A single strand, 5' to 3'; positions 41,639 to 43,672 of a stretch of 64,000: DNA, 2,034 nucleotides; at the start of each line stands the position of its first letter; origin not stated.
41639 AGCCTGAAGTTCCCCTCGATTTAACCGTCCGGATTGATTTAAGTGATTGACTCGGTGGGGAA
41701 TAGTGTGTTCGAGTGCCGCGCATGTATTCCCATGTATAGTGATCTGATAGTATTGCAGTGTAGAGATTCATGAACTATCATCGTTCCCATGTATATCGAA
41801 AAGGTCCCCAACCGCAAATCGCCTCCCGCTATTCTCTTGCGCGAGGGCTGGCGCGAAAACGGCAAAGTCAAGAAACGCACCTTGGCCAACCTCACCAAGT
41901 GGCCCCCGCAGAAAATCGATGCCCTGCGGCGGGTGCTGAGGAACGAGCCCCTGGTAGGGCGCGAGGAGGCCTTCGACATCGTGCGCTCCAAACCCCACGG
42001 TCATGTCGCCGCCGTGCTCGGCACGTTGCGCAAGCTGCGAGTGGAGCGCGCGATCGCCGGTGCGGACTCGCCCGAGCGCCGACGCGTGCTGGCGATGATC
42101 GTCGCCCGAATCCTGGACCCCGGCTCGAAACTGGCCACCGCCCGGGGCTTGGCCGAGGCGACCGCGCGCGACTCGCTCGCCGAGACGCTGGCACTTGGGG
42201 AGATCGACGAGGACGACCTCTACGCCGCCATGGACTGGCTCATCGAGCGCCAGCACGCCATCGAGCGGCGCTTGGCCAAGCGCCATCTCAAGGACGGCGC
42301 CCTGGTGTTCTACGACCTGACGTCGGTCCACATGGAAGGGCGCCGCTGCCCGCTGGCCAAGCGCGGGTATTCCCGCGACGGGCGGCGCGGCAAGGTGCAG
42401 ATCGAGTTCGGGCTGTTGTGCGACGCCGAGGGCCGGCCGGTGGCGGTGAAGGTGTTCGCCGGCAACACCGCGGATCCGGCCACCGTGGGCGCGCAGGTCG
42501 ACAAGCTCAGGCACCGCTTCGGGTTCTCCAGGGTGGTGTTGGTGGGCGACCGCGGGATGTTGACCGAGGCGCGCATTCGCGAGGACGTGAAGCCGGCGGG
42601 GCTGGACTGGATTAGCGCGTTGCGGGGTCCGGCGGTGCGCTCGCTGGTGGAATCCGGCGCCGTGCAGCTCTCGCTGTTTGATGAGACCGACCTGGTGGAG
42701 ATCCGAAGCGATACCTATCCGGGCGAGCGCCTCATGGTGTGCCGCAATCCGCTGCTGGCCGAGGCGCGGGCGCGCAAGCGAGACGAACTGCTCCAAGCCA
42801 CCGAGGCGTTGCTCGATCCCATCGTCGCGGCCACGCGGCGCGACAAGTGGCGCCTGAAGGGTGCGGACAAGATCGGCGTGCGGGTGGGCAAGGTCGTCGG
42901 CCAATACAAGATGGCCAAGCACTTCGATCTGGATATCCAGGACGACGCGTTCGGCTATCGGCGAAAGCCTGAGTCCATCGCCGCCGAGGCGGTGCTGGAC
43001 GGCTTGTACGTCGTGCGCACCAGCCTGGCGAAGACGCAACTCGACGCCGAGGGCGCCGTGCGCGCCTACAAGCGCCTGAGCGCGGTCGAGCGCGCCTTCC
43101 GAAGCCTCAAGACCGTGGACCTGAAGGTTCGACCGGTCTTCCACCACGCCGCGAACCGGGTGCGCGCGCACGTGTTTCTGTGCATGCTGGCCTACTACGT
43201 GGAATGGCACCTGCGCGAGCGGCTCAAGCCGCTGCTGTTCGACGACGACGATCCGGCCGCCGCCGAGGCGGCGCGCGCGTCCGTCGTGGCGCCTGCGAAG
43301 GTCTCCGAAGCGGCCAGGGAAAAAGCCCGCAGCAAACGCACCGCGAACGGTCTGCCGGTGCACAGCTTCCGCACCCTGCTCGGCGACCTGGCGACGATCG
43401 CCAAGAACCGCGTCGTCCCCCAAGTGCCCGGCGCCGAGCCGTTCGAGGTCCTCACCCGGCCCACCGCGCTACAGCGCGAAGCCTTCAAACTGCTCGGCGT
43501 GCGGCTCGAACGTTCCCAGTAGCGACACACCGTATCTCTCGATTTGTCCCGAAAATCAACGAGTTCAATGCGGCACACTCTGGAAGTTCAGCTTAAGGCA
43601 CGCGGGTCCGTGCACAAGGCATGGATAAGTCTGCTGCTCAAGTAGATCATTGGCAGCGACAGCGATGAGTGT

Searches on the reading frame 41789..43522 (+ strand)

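Call 38: search_protein_families(library=pfam, proteins=[window:41789-43522:+], max_evalue=0.001)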
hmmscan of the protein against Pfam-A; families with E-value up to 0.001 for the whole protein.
window:41789-43522:+ (577 aa): 1 family
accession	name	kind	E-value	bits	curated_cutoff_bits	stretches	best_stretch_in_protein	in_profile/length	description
PF01609.27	DDE_Tnp_1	-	7.4e-15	55.7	23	1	173-469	7-198/200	Transposase DDE domain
